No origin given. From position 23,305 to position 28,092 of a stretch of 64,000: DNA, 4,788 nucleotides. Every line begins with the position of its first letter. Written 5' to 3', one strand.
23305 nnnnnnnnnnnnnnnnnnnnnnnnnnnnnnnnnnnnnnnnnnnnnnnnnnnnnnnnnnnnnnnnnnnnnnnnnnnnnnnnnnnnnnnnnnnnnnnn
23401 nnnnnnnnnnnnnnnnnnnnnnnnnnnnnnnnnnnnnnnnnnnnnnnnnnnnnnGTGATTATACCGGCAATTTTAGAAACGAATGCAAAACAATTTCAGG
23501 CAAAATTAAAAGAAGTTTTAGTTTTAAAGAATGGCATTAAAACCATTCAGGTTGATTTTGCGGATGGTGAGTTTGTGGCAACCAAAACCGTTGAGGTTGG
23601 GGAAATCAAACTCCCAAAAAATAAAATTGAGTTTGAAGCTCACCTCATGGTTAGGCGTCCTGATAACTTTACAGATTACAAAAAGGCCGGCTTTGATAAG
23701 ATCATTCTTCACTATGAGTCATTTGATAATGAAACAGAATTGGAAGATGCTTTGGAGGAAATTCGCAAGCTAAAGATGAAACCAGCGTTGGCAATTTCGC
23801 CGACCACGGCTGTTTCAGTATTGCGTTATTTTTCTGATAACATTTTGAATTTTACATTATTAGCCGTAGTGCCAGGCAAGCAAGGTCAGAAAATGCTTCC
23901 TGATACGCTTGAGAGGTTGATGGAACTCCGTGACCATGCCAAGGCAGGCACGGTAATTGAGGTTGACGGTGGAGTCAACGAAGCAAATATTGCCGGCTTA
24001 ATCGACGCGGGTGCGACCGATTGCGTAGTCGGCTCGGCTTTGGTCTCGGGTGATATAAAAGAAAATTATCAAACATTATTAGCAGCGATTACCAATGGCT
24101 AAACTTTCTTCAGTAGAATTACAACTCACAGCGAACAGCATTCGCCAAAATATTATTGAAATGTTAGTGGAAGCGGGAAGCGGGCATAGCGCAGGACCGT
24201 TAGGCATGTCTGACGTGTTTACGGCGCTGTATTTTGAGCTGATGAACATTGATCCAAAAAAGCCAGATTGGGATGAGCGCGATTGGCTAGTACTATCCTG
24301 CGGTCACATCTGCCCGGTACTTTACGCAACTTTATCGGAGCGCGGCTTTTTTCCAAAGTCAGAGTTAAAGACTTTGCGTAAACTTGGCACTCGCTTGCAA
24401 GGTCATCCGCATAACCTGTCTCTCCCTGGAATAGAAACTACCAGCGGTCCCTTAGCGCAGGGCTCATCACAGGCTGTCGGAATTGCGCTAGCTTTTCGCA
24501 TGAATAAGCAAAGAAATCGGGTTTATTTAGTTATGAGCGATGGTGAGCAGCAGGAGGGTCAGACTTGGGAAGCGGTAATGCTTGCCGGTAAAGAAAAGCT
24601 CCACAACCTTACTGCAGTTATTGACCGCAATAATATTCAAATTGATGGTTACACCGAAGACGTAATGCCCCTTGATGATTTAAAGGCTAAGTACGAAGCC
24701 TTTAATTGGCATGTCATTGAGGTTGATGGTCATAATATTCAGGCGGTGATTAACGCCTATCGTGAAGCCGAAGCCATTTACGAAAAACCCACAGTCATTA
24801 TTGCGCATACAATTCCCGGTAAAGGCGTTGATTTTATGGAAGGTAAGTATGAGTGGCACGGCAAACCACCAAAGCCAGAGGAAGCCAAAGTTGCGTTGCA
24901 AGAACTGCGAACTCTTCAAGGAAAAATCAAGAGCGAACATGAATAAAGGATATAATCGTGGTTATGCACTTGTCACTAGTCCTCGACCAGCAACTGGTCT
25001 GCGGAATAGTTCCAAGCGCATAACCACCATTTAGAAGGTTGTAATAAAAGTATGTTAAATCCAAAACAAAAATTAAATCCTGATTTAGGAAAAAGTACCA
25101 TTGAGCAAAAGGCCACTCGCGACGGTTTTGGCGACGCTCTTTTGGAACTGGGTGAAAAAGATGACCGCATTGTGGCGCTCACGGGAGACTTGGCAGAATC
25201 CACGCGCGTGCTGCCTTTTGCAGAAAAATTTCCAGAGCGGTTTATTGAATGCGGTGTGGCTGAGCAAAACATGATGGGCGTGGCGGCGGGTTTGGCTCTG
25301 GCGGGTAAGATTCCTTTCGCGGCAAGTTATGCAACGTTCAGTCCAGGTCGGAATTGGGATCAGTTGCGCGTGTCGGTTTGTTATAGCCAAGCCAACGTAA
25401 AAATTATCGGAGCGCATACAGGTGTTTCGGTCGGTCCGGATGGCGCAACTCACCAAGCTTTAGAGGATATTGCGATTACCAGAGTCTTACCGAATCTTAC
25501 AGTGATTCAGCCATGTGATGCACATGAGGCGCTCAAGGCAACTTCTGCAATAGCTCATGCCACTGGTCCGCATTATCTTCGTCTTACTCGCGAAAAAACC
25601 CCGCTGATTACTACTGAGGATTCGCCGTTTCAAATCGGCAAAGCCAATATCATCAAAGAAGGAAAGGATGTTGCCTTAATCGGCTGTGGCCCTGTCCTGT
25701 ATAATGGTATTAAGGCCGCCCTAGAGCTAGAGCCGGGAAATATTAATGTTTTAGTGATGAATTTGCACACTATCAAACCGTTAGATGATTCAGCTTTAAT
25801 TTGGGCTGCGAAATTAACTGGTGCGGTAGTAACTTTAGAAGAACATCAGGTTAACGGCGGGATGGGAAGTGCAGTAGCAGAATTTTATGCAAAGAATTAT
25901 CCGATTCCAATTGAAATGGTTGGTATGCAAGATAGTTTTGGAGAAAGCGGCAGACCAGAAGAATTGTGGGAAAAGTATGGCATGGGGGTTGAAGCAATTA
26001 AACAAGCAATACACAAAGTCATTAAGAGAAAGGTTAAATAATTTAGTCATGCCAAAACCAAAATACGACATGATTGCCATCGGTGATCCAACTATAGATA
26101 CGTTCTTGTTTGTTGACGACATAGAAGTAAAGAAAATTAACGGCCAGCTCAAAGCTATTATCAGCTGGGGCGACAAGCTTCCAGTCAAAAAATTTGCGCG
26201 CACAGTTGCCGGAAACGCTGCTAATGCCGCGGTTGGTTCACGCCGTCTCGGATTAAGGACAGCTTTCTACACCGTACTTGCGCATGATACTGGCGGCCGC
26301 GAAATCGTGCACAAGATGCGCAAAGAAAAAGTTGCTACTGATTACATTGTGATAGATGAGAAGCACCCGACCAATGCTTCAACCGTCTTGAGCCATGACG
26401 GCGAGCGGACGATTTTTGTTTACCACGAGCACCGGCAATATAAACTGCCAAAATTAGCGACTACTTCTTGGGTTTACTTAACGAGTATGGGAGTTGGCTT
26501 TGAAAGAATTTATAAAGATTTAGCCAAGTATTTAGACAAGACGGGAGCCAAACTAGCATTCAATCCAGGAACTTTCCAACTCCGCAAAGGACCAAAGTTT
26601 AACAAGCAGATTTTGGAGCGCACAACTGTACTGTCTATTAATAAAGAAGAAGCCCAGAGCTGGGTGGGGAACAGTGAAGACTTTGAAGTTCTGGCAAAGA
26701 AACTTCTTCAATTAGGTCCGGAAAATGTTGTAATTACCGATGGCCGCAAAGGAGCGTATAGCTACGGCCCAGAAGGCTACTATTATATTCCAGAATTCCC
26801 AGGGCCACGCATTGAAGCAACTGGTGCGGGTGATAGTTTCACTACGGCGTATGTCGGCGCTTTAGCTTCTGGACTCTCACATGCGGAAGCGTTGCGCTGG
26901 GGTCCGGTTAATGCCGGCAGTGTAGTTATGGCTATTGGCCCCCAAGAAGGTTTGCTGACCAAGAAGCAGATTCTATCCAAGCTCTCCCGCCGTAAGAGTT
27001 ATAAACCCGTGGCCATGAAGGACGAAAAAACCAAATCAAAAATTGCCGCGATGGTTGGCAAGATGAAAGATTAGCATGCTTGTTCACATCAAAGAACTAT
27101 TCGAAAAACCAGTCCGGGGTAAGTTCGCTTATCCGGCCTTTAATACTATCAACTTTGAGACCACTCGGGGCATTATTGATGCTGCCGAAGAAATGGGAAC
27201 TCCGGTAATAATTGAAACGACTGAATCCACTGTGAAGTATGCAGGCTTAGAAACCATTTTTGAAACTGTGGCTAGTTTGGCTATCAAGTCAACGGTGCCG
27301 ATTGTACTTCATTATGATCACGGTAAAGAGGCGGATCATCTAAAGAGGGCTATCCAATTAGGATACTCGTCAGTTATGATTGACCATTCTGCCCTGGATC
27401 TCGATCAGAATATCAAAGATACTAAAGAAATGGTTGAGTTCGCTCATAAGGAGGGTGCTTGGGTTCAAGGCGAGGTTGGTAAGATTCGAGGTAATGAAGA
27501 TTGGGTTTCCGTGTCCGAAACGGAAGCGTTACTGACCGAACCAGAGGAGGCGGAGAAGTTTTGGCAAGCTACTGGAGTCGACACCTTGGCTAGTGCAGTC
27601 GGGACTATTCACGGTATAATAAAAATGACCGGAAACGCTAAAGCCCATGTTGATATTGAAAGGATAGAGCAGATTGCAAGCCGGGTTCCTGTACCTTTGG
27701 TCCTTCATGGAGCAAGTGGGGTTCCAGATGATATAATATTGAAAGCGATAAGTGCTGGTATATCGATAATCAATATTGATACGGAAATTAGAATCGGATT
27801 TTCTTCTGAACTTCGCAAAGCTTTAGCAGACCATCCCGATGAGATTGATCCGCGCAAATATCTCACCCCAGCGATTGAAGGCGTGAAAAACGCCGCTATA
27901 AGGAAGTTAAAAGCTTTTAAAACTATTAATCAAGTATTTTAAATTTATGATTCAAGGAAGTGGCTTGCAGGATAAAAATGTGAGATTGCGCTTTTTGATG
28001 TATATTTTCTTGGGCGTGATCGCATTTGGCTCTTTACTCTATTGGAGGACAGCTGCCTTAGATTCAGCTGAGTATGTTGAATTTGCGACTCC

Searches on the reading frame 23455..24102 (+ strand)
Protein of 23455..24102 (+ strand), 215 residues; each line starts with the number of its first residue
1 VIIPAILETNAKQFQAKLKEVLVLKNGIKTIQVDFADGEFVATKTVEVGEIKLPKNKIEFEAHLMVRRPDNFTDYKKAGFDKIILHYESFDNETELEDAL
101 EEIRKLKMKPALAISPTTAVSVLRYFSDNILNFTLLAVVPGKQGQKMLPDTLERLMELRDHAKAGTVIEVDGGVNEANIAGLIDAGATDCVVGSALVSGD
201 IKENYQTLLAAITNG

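Call 30: search_protein_families(library=pfam, proteins=[window:23455-24102:+], max_evalue=0.001)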
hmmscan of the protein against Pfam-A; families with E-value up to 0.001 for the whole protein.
window:23455-24102:+ (215 aa): 1 family
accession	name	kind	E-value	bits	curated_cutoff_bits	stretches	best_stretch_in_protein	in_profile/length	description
PF00834.25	Ribul_P_3_epim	-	7.6e-34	117.3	21.1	1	2-196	2-197/198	Ribulose-phosphate 3 epimerase family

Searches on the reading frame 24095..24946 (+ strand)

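Call 30: search_protein_families(library=pfam, proteins=[window:24095-24946:+], max_evalue=0.001)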
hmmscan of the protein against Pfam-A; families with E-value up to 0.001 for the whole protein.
window:24095-24946:+ (283 aa): 3 families
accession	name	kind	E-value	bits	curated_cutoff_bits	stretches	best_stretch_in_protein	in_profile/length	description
PF00456.26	Transketolase_N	-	2.6e-59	201.3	22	1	11-267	4-271/334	Transketolase, thiamine diphosphate binding domain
PF13292.11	DXP_synthase_N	-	3.4e-11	43.4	21.2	1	3-184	12-176/274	1-deoxy-D-xylulose-5-phosphate synthase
PF00676.26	E1_dh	-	3.8e-09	36.4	22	1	96-227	80-209/300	Dehydrogenase E1 component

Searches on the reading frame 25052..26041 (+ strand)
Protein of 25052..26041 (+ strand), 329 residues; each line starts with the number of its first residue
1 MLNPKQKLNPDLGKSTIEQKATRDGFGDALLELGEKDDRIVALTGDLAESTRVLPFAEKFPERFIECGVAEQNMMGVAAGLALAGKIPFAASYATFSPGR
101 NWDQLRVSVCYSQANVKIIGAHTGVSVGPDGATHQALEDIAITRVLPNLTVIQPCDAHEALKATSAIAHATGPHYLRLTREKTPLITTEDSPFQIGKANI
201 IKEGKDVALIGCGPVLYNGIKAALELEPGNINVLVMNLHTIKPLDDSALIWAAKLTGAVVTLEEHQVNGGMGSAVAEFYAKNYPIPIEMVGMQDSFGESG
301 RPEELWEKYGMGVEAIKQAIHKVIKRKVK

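Call 30: search_protein_families(library=pfam, proteins=[window:25052-26041:+], max_evalue=0.001)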
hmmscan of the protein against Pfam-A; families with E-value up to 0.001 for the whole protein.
window:25052-26041:+ (329 aa): 2 families
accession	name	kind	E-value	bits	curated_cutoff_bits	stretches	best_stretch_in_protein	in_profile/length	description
PF02779.29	Transket_pyr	-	2.7e-42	144.8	27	1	19-183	2-172/174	Transketolase, pyrimidine binding domain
PF02780.25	Transketolase_C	-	1.5e-25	89.9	25.9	1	196-316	1-124/124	Transketolase, C-terminal domain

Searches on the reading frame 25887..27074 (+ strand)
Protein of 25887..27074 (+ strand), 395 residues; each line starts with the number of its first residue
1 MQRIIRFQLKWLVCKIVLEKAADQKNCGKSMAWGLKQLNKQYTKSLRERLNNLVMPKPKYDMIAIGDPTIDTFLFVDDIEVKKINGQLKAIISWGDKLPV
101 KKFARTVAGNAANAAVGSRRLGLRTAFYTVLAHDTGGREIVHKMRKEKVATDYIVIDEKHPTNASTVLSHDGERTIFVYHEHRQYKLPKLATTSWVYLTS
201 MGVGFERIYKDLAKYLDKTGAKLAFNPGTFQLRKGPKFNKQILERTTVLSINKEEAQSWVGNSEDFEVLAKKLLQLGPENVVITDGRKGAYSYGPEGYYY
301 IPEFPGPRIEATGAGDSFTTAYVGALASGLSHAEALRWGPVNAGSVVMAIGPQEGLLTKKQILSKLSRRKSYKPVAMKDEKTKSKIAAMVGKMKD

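Call 30: search_protein_families(library=pfam, proteins=[window:25887-27074:+], max_evalue=0.001)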
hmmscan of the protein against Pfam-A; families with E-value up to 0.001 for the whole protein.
window:25887-27074:+ (395 aa): 2 families
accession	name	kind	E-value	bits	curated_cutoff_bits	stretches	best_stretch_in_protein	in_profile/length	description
PF00294.29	PfkB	-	8.1e-34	117.8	25.8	1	99-355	27-298/302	pfkB family carbohydrate kinase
PF08543.17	Phos_pyr_kin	-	9.2e-06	25.6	27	1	238-338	112-223/246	Phosphomethylpyrimidine kinase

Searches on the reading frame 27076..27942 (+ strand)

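Call 30: search_protein_families(library=pfam, proteins=[window:27076-27942:+], max_evalue=0.001)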
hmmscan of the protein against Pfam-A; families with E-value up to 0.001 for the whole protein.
window:27076-27942:+ (288 aa): 1 family
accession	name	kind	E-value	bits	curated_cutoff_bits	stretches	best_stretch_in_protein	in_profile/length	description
PF01116.26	F_bP_aldolase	-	3.7e-88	296.1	25.5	1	4-285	2-276/277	Fructose-bisphosphate aldolase class-II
